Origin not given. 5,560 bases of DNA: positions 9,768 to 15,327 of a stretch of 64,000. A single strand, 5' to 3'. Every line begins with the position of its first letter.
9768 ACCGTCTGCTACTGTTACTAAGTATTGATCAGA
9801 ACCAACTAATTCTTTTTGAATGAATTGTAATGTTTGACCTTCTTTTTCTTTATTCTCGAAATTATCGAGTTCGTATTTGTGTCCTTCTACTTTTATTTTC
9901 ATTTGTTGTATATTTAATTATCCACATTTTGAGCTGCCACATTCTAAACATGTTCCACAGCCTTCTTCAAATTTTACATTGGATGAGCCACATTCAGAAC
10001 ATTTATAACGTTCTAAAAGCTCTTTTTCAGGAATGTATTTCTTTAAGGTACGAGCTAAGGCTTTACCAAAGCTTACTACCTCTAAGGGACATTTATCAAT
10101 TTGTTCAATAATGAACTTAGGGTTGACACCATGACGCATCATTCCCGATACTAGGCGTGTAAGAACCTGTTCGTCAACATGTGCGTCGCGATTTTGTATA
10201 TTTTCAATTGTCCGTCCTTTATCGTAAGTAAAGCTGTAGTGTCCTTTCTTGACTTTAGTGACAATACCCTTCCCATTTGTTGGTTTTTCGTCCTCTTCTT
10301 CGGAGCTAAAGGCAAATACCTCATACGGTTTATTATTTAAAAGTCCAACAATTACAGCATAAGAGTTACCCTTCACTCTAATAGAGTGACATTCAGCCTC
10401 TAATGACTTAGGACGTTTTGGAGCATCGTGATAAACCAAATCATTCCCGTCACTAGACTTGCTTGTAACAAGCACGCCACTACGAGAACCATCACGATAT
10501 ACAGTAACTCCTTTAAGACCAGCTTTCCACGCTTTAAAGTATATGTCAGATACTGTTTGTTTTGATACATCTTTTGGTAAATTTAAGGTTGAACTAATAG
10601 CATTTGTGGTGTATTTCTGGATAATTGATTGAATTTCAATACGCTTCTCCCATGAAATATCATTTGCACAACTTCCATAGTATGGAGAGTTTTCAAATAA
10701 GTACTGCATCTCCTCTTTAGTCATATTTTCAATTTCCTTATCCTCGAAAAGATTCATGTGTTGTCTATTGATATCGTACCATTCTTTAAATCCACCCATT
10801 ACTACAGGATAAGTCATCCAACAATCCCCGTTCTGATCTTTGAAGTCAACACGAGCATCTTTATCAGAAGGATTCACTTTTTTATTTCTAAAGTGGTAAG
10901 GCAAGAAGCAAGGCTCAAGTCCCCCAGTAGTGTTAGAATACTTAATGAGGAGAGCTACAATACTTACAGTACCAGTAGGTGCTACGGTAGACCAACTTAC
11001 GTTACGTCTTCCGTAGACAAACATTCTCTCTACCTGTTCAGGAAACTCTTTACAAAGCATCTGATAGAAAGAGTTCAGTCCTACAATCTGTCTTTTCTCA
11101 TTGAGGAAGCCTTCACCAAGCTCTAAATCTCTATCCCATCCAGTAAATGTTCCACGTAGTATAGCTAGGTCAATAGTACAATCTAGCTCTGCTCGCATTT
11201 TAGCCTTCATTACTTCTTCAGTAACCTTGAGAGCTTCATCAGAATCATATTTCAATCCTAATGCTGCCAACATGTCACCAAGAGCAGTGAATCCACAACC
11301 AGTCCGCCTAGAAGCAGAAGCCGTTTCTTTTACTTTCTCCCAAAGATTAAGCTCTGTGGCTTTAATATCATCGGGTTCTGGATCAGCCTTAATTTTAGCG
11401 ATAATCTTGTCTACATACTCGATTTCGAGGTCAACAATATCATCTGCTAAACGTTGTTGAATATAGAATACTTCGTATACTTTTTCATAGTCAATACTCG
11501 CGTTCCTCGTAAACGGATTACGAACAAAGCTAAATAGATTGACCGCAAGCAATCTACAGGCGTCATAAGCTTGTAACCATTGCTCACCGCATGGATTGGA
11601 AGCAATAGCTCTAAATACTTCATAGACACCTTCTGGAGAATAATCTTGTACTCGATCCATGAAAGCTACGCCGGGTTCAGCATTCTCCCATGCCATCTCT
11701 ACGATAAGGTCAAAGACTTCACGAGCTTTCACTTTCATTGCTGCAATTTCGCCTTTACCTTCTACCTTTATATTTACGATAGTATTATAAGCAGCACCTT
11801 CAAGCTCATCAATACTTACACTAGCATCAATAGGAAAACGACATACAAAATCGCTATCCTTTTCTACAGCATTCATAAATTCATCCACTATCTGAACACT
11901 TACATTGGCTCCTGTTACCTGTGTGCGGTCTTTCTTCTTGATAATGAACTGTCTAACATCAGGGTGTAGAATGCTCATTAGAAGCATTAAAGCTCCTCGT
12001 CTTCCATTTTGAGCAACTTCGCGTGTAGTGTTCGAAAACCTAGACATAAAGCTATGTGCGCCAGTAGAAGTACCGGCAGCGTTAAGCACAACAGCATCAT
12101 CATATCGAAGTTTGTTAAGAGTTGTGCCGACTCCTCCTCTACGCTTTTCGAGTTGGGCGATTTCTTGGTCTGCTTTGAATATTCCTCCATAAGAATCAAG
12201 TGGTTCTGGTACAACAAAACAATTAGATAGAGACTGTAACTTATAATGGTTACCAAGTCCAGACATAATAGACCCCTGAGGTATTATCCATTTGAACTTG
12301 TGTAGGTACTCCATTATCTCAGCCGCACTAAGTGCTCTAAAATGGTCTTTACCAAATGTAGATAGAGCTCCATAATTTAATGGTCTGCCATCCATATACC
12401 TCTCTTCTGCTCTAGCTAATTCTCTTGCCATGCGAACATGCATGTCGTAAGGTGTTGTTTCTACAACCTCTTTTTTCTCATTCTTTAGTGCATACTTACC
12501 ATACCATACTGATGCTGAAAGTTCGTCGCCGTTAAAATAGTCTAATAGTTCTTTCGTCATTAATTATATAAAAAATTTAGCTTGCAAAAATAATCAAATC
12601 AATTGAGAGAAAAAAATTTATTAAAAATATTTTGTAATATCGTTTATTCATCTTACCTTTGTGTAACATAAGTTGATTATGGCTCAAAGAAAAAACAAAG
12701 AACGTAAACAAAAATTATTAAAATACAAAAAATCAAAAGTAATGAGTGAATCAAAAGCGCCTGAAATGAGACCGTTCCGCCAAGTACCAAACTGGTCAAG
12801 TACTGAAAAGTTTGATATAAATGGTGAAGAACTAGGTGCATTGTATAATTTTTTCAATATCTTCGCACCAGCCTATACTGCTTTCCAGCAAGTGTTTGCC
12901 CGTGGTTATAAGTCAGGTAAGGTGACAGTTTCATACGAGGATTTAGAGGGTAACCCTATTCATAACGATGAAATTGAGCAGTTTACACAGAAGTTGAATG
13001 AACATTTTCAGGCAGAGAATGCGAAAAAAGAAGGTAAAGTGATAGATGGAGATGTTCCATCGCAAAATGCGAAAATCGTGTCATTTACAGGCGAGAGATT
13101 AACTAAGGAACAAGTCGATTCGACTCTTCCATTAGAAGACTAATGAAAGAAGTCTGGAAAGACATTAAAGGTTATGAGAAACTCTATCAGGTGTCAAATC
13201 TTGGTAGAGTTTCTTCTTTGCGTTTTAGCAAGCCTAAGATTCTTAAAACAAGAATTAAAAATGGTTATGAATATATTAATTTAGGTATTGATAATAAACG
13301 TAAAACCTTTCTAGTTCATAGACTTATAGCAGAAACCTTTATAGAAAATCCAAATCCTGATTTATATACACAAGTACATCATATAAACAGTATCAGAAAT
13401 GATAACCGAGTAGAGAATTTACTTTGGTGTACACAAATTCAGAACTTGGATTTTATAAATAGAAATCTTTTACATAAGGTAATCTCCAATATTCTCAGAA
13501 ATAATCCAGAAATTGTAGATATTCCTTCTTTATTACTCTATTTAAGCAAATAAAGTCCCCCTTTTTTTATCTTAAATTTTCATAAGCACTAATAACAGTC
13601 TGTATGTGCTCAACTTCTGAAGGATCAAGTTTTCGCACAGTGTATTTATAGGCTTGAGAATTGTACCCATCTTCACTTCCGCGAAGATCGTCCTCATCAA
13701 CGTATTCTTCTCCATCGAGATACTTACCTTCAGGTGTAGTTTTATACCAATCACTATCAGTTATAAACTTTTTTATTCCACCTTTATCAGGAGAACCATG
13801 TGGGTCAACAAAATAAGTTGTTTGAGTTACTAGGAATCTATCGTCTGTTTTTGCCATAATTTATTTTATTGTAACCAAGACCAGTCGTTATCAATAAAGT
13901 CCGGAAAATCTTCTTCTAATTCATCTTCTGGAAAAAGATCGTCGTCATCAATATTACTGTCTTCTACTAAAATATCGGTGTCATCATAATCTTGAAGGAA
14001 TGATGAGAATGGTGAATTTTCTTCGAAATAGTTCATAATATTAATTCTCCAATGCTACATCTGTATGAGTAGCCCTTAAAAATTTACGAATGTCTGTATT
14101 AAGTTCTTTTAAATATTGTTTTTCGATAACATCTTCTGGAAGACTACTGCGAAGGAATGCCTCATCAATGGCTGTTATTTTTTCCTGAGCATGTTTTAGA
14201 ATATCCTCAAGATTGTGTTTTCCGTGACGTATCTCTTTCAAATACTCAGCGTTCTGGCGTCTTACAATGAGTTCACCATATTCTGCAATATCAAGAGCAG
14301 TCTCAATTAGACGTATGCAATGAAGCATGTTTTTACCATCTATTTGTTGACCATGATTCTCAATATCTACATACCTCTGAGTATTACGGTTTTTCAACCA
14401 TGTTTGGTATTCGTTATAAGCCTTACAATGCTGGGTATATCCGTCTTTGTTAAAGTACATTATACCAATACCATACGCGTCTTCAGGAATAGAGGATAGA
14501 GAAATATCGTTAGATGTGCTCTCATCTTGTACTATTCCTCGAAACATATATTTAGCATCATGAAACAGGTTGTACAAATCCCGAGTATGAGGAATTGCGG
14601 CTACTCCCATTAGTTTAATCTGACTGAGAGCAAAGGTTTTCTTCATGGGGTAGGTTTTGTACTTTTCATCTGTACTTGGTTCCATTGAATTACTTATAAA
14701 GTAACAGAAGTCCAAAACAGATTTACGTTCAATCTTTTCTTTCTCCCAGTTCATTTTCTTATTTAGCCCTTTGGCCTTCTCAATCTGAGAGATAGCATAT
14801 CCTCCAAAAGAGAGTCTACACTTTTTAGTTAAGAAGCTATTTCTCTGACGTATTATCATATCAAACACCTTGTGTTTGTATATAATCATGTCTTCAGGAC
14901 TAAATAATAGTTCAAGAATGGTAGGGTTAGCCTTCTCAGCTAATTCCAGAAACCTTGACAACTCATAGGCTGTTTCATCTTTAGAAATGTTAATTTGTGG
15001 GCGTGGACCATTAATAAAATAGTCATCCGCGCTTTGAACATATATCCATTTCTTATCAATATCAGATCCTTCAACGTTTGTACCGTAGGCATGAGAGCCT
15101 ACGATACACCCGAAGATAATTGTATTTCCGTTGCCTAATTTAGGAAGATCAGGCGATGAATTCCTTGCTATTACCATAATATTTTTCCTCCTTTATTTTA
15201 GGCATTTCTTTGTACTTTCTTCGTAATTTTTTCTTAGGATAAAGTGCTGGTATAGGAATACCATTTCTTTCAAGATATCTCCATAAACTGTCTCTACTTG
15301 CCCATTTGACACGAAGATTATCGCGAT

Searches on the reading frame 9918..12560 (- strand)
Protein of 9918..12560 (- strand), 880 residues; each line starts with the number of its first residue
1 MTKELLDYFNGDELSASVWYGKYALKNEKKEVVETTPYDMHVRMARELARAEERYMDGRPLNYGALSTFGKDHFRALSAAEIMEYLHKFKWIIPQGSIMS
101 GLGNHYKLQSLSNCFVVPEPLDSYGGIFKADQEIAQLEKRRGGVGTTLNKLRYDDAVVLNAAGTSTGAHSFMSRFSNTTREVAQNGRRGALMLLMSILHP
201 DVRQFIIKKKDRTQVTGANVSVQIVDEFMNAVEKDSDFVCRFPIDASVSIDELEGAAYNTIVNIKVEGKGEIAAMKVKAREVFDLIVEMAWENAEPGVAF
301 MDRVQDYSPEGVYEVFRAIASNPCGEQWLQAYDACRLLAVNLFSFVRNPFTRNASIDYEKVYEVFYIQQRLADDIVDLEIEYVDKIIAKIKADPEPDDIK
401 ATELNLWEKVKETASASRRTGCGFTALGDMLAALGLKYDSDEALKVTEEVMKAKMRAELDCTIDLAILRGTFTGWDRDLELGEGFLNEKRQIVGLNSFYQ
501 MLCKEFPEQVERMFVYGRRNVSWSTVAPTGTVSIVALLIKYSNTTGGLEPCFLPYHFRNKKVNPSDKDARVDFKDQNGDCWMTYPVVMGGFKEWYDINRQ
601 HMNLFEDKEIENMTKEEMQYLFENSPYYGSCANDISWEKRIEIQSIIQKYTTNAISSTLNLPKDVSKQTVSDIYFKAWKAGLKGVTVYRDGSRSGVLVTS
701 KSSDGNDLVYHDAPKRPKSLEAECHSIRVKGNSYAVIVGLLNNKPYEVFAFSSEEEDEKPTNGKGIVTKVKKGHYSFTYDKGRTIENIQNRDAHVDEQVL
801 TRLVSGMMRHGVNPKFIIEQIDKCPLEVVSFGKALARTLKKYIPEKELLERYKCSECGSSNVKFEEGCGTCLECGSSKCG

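Call 12: search_protein_families(library=phrogs, proteins=[window:9918-12560:-], max_evalue=0.001)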
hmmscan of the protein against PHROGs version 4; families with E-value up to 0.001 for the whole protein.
window:9918-12560:- (880 aa): 5 families
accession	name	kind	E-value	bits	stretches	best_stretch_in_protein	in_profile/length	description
phrog_84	-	DNA, RNA and nucleotide metabolism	3.8e-104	350.6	1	17-879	204-973/975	ribonucleoside-diphosphate reductase large subunit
phrog_3987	-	DNA, RNA and nucleotide metabolism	2.8e-25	89.8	1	78-328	189-438/467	ribonucleotide reductase large subunit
phrog_367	-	DNA, RNA and nucleotide metabolism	2.2e-19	70.1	1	182-690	277-651/701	ribonucleotide reductase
phrog_3844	-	moron, auxiliary metabolic gene and host takeover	2.5e-18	67.3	1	334-684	161-426/451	NrdA-like aerobic NDP reductase large subunit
phrog_23565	-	DNA, RNA and nucleotide metabolism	6.9e-06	27.3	1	853-880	172-199/199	ribonucleotide reductase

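Call 104: find_related_loci(query=window:9918-12560:-, collection=genome_contigs, flank=2000)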
Query window:9918-12560:- (880 aa) in genome_contigs; peptide patterns used: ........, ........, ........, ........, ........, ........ (x = any residue, [..] = any of these).
63 stretches matched a pattern, but none encodes a relative of the query by tblastn (E <= 1e-3).

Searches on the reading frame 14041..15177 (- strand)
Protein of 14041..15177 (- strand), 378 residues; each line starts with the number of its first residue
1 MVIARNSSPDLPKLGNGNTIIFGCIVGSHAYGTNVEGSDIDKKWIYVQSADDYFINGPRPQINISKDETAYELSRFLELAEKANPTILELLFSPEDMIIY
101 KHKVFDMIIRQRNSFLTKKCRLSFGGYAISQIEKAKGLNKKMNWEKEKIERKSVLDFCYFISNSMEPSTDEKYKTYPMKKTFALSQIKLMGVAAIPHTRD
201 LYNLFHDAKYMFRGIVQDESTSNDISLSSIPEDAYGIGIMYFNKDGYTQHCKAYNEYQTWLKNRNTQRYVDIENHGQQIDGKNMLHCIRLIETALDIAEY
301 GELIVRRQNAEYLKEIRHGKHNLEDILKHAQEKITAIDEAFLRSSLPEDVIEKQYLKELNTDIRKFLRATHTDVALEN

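Call 3: search_protein_families(library=pfam, proteins=[window:14041-15177:-], max_evalue=0.01)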
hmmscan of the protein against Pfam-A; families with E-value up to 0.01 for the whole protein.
window:14041-15177:- (378 aa): 1 family
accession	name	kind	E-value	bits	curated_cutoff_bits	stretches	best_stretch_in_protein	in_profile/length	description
PF10127.15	RlaP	-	2.4e-20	73.7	23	1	18-135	18-140/249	RNA repair pathway DNA polymerase beta family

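Call 4: search_protein_families(library=phrogs, proteins=[window:14041-15177:-], max_evalue=0.001)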
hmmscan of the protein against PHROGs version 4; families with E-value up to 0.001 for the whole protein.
window:14041-15177:- (378 aa): 2 families
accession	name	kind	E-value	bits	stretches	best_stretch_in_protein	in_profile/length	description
phrog_388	-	DNA, RNA and nucleotide metabolism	4.8e-49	168.3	1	18-351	36-318/351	nucleotidyltransferase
phrog_14344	-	DNA, RNA and nucleotide metabolism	1e-11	46.1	1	19-104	28-116/262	nucleotidyltransferase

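Call 13: search_protein_families(library=ncbifam, proteins=[window:14041-15177:-], max_evalue=0.01)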
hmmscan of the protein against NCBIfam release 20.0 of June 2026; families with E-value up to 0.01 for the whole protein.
window:14041-15177:- (378 aa): 0 families

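Call 75: search_solved_structures(query=window:14041-15177:-, max_evalue=1, show_alignments=1)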
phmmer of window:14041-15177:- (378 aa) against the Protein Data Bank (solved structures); distinct sequences matched with E-value up to 1: 1.
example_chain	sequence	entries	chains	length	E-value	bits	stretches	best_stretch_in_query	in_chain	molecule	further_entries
1zch_A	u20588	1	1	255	0.12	14.7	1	196-267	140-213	Hypothetical oxidoreductase ycnD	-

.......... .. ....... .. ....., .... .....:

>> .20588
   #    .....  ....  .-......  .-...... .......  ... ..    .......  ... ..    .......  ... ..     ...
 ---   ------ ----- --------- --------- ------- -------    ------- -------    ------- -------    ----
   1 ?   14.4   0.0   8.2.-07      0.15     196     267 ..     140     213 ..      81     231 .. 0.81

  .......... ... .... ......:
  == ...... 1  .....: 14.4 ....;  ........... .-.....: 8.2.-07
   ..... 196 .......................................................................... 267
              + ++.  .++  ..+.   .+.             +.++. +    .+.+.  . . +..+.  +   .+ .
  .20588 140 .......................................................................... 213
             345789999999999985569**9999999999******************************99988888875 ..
